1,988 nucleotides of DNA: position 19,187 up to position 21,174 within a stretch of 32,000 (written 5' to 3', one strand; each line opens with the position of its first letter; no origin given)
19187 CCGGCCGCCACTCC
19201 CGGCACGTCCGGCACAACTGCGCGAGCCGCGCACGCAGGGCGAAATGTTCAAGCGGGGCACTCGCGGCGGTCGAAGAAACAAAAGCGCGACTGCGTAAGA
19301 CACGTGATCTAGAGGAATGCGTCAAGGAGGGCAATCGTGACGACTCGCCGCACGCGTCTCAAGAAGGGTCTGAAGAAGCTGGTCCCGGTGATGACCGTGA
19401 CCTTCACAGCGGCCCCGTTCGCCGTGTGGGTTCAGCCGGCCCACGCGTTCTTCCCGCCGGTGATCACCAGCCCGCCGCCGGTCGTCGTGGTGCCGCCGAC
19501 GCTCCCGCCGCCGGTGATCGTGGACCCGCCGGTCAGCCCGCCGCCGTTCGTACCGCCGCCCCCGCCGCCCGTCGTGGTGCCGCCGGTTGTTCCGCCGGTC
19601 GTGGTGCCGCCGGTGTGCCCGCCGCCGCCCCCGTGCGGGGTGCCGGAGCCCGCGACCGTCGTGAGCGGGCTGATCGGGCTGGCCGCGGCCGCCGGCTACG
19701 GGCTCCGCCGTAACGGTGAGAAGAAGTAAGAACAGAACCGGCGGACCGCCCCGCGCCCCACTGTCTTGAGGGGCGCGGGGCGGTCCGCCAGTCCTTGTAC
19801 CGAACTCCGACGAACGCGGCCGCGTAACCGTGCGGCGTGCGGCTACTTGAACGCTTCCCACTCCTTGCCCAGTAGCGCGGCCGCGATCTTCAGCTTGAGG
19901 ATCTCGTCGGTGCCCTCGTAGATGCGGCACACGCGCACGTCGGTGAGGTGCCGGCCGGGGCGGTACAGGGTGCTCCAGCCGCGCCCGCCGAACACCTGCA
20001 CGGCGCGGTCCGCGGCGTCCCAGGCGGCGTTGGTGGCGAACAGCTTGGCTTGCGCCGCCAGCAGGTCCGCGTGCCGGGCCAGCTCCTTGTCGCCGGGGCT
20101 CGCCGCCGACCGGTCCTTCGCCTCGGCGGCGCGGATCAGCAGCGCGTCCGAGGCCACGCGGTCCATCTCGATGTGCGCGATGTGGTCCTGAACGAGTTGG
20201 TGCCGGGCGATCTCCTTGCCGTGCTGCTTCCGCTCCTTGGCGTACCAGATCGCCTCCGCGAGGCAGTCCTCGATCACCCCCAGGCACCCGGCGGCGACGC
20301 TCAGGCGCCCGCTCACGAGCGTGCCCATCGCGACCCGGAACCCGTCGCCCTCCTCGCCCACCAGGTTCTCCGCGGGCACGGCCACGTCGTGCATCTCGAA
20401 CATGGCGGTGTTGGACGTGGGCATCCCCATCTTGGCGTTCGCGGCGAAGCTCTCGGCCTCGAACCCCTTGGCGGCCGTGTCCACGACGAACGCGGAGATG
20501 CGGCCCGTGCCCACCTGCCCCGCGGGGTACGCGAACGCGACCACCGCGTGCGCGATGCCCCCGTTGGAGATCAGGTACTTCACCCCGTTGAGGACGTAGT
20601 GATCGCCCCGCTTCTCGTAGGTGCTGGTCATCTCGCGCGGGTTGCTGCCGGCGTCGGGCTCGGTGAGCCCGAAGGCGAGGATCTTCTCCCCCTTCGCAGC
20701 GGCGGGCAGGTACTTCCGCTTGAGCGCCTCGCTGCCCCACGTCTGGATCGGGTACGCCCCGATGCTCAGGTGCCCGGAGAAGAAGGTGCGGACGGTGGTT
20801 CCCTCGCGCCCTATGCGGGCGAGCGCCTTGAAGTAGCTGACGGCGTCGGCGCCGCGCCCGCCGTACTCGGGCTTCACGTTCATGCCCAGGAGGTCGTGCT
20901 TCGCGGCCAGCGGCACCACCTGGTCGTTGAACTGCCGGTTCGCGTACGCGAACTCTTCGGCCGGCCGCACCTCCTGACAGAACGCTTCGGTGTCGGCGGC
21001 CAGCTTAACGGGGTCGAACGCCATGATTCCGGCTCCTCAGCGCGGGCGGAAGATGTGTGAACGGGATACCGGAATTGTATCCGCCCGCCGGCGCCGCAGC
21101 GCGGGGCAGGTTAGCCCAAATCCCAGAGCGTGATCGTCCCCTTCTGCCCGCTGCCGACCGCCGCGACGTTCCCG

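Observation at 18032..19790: Tandem pair of ultra-proline PEP-CTERM mini-proteins with conserved ends and unalignable cores, divergent from a BBP7 barrel gene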

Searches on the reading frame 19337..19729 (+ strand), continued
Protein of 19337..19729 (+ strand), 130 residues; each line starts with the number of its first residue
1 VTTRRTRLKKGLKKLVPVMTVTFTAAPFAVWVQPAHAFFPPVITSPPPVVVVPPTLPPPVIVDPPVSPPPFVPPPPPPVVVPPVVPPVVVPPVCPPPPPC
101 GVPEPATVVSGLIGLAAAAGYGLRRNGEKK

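Call 54: search_protein_families(library=ncbifam, proteins=[L020:13024-14415:-, L020:14412-15767:-, L020:10983-12800:-, L020:8710-9474:-], max_evalue=0.001)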
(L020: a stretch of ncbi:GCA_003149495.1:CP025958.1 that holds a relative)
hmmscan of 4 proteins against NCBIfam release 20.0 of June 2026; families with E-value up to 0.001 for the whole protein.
L020:13024-14415:- (463 aa): 104 families (the best 25 are shown)
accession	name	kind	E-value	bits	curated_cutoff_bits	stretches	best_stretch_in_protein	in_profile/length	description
NF008469.0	PRK11361.1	equivalog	8.1e-132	440.2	714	1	9-458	4-454/461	acetoacetate metabolism transcriptional regulator AtoC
TIGR01818.1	ntrC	equivalog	1.7e-122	409.6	558.6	1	13-402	2-387/463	nitrogen regulation protein NR(I)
TIGR02915.1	PEP_resp_reg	equivalog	2.4e-112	376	502.6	1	12-460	1-444/445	PEP-CTERM-box response regulator transcription factor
NF007689.0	PRK10365.1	equivalog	2.7e-111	372.5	760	1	11-452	7-436/441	sigma-54-dependent response regulator transcription factor ZraR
NF051870.1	NAssimRespRegNtrX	equivalog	3.8e-111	372.2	600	1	12-455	4-447/452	nitrogen assimilation response regulator NtrX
NF008176.1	PRK10923.1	equivalog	1.1e-101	340.8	620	1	9-401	3-390/469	nitrogen regulation protein NR(I)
TIGR01817.1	nifA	equivalog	2.4e-100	336.8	528.85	1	140-392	185-438/534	nif-specific transcriptional activator NifA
NF038308.1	RNA_repair_RtcR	equivalog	3.9e-99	332.9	650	1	88-460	118-513/530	RNA repair transcriptional activator RtcR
NF003451.0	PRK05022.1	equivalog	3.4e-94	316.4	476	1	97-460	132-510/512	nitric oxide reductase transcriptional regulator NorR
NF041946.1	LuxO_transreg_Vib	equivalog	5.6e-94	315.5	800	1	45-459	32-461/463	quorum-sensing sigma-54 dependent transcriptional regulator LuxO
NF041552.1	TF_PrdR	equivalog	1.1e-91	307.9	795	1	137-459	254-577/577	sigma-54 dependent transcriptional regulator PrdR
NF011695.0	PRK15115.1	equivalog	2.4e-89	300.1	763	1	10-461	7-439/445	two-component system response regulator GlrR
TIGR02329.1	propionate_PrpR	equivalog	4e-89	299.6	499.2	1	116-456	174-525/526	propionate catabolism operon regulatory protein PrpR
NF050807.1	TransRegFlbDCaul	equivalog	6.5e-88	295.6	750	1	45-462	36-442/454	sigma-54-dependent transcriptional regulator FlbD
NF049963.1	RespRegFlgRCampy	domain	4.1e-87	292.8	750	1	12-460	3-429/429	fla regulon two-component system response regulator FlgR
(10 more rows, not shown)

L020:14412-15767:- (451 aa): 88 families (the best 25 are shown)
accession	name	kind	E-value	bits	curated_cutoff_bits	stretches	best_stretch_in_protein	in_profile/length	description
NF008468.0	PRK11360.1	equivalog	2.7e-69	234.1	646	2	180-441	358-612/616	two-component system sensor histidine kinase AtoS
NF041777.1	sens_FixL_Rhizob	equivalog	2.2e-54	184.9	850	2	195-438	238-482/485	sensor protein FixL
NF052574.1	HisKinEspCMyxo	equivalog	2.7e-54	184.6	1200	1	148-441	341-641/785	serine histidine kinase EspC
NF007688.0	PRK10364.1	equivalog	5.2e-48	163.9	479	1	208-438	229-452/460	two-component system sensor histidine kinase ZraS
NF046020.1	HisKinCckABruc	equivalog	2.4e-47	161.4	1000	1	190-439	452-709/868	cell cycle histidine kinase CckA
NF046026.1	HisKinCckACaul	equivalog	5.8e-47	160.2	1000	1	156-443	240-538/678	cell cycle histidine kinase CckA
NF052573.1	HisKinEspAMyxo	equivalog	1.1e-45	155.9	1400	1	199-437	364-611/755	serine histidine kinase EspA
NF010411.0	PRK13837.1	equivalog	3.9e-45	154.2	647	1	177-443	408-681/828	two-component system VirA-like sensor kinase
NF038348.1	T2SS_HK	subfamily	2.9e-44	151.5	450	2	260-438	404-574/574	histidine kinase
NF010076.0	PRK13557.1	subfamily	7.4e-43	146.8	631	1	204-441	148-398/540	histidine kinase famiy protein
NF046044.1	PnpS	equivalog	5.8e-41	140.8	400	1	223-436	174-390/390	two-component system histidine kinase PnpS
NF053867.1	SprKinKinDBac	equivalog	1.6e-39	135.7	775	1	212-438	279-498/500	sporulation kinase KinD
NF033092.0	HK_WalK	equivalog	1.9e-38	132.4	725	1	222-436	375-593/594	cell wall metabolism sensor histidine kinase WalK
TIGR02966.1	phoR_proteo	equivalog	1.2e-35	123.1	334.2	1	171-434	64-332/333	phosphate regulon sensor histidine kinase PhoR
NF047497.1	HK_LIC_12097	equivalog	5.8e-35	120.7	500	1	210-437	141-366/367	LIC_12097 family sensor histidine kinase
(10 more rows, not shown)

L020:10983-12800:- (605 aa): 0 families

L020:8710-9474:- (254 aa): 0 families
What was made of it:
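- Tried and rejected: PrsR and PrsK models score well below their cut-offs (call 54).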

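Call 57: list_cluster_members(proteins=[P0007, P0001])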
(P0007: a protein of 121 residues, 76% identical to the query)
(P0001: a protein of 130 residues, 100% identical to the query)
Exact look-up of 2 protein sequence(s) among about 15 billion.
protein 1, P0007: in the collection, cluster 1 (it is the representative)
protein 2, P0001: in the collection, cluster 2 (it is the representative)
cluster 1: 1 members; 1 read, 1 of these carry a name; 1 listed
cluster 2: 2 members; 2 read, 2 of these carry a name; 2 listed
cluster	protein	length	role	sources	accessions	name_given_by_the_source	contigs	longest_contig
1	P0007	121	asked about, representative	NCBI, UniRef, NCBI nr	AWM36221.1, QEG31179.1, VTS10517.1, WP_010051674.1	hypothetical protein GobsT_60000 [Gemmata obscuriglobus] | PEP-CTERM sorting domain-containing protein n=1 Tax=Gemmata obscuriglobus TaxID=114 ... | PEP-CTERM sorting domain-containing protein [Gemmata obscuriglobus]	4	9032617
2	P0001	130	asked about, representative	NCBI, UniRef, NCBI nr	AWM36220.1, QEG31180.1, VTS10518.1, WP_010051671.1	hypothetical protein GobsT_60010 [Gemmata obscuriglobus] | Ice-binding protein C-terminal domain-containing protein n=1 Tax=Gemmata obscuriglobus ... | PEP-CTERM sorting domain-containing protein [Gemmata obscuriglobus]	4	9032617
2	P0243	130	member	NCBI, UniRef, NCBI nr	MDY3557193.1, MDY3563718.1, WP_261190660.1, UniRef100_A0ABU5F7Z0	hypothetical protein R5W24_006380 [Gemmata sp. JC717] | PEP-CTERM sorting domain-containing protein n=1 Tax=Gemmata algarum TaxID=2975278 ... | PEP-CTERM sorting domain-containing protein [Gemmata algarum]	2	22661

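Call 62: predict_structure(alignment_id=A4)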
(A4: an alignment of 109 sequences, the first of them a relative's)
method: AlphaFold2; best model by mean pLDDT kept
length: 130 residues; sequences in the alignment: 109
mean_pLDDT: 73.7   pTM: 0.25
mean pLDDT of the five models: 73.7, 72.6, 71.7, 70.2, 69.9
residues with pLDDT >= 90: 0; 70-90: 96; 50-70: 32; < 50: 2
segments of 3 or more residues with pLDDT < 50: none
pLDDT, mean of each block of 10 residues (from residue 1): 66 79 76 71 78 76 69 74 75 66 77 84 64
secondary structure, 60 per line:
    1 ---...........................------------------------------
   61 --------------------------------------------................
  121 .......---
elements in order: H4-30 H105-127
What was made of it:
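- On PEP-CTERM sorting-signal proteins (PF07589 / TIGR02595): AlphaFold2 predicts a helix at 4-30 (call 62).
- That is an extended chain (call 62).
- Tried and rejected: A fold search was not run, because the AlphaFold2 model has no compact fold (pTM 0.25, call 62).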

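Call 67: find_encoding_contigs(protein=P0084, flank=6000, max_places=1)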
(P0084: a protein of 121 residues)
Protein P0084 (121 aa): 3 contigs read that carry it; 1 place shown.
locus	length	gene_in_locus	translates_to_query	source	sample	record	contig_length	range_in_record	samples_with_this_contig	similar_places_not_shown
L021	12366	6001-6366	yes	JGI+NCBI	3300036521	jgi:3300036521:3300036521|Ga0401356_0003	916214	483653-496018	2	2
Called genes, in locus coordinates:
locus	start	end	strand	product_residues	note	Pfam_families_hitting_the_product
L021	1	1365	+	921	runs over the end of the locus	-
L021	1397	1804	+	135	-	PF01219:DAGK_prokar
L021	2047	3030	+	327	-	PF07963:N_methyl, PF07596:SBP_bac_10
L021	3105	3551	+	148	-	PF13620:CarboxypepD_reg, PF20598:DUF6795 (faint)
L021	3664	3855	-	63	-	-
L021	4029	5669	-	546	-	PF07585:BBP7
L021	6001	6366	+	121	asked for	-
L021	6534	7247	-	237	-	PF13545:HTH_Crp_2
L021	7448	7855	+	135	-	PF00072:Response_reg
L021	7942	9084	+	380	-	PF07992:Pyr_redox_2 (faint), PF13738:Pyr_redox_3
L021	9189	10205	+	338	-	PF01073:3Beta_HSD, PF01370:Epimerase, PF02719:Polysacc_synt_2 (weak), PF04321:RmlD_sub_bind (weak), PF05368:NmrA (weak), PF13460:NAD_binding_10, PF16363:GDP_Man_Dehyd, PF07993:NAD_binding_4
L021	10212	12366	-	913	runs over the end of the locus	PF00122:E1-E2_ATPase, PF00702:Hydrolase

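Call 68: find_encoding_contigs(protein=P0107, flank=6000, max_places=1)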
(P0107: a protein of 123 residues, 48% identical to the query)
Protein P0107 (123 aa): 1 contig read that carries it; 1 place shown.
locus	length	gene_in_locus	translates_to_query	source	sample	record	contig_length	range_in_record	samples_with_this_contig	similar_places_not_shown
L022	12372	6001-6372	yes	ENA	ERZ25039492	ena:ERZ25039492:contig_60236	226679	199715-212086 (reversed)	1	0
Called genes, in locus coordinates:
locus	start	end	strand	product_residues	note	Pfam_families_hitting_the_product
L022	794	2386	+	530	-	-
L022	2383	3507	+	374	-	-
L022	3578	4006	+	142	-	PF01219:DAGK_prokar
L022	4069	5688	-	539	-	PF07585:BBP7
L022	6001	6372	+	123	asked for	-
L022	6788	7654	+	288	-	-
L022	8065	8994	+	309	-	PF01073:3Beta_HSD, PF01370:Epimerase, PF02719:Polysacc_synt_2, PF04321:RmlD_sub_bind, PF05368:NmrA, PF07993:NAD_binding_4 (faint), PF13460:NAD_binding_10, PF16363:GDP_Man_Dehyd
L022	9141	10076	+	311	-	PF01522:Polysacc_deac_1, PF11959:DUF3473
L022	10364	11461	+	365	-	PF00158:Sigma54_activat, PF14532:Sigma54_activ_2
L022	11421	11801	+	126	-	PF25601:AAA_lid_14, PF18024:HTH_50 (weak), PF02796:HTH_7 (weak), PF02954:HTH_8, PF13384:HTH_23 (weak)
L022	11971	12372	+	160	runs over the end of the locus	PF00583:Acetyltransf_1, PF13673:Acetyltransf_10, PF13508:Acetyltransf_7, PF14542:Acetyltransf_CG (weak), PF13527:Acetyltransf_9 (weak)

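Call 69: find_encoding_contigs(protein=P0055, flank=6000, max_places=1)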
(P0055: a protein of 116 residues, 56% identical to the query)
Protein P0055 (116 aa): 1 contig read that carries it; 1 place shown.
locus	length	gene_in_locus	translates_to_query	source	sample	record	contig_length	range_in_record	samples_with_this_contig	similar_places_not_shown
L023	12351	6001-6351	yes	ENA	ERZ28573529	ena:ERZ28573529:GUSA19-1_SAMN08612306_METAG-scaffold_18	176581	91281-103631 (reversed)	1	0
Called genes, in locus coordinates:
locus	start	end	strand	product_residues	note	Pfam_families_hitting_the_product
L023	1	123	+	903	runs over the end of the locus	PF01411:tRNA-synt_2c, PF07973:tRNA_SAD, PF02272:DHHA1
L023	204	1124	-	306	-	-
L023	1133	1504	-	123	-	PF00903:Glyoxalase (weak)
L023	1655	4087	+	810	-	PF11369:DUF3160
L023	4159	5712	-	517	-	PF07585:BBP7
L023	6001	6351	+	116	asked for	-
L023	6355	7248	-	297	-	PF01522:Polysacc_deac_1, PF11959:DUF3473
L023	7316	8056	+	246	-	PF02353:CMAS (weak), PF13489:Methyltransf_23, PF01209:Ubie_methyltran, PF13847:Methyltransf_31, PF08241:Methyltransf_11, PF08242:Methyltransf_12, PF13649:Methyltransf_25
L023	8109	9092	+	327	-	PF01073:3Beta_HSD, PF01370:Epimerase, PF02719:Polysacc_synt_2, PF04321:RmlD_sub_bind, PF05368:NmrA, PF13460:NAD_binding_10, PF16363:GDP_Man_Dehyd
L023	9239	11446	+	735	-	PF02683:DsbD_TM, PF13899:Thioredoxin_7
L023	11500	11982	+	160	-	-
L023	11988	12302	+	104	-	PF00543:P-II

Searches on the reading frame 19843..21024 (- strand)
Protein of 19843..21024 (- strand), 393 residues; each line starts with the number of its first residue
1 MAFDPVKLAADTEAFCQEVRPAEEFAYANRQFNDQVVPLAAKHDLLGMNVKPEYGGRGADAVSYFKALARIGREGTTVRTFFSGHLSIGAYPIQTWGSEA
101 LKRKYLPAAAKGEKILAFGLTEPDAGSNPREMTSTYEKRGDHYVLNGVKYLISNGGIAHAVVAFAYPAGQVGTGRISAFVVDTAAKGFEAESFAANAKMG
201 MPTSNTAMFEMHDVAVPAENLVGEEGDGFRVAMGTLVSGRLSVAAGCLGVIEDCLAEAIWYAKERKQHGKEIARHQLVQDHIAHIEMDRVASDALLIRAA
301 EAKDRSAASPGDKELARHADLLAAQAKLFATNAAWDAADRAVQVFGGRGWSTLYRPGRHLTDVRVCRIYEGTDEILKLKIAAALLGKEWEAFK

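Call 6: search_protein_families(library=pfam, proteins=[window:19843-21024:-], max_evalue=1)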
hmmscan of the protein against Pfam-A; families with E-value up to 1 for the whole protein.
window:19843-21024:- (393 aa): 5 families
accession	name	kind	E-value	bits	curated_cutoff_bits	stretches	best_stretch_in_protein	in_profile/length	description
PF00441.29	Acyl-CoA_dh_1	-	1.8e-38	132.4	22.4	1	226-385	1-150/150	Acyl-CoA dehydrogenase, C-terminal domain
PF02771.21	Acyl-CoA_dh_N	-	2.7e-21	76.5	22.9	1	13-113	12-113/113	Acyl-CoA dehydrogenase, N-terminal domain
PF02770.24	Acyl-CoA_dh_M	-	5.9e-19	68.5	33.3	1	117-214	1-97/97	Acyl-CoA dehydrogenase, middle domain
PF08028.16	Acyl-CoA_dh_2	-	9.1e-13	49.1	22.7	1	242-373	2-133/134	Acyl-CoA dehydrogenase, C-terminal domain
PF22924.1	ACOX_C_alpha1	-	2e-07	31.4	27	1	234-385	2-169/169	Acyl-CoA oxidase, C-alpha1 domain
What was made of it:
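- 19843..21024 (-): Acyl-CoA dehydrogenase gene. It is a new neighbour created by the rearrangement that removed the deacetylase block. Pfam (call 6).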
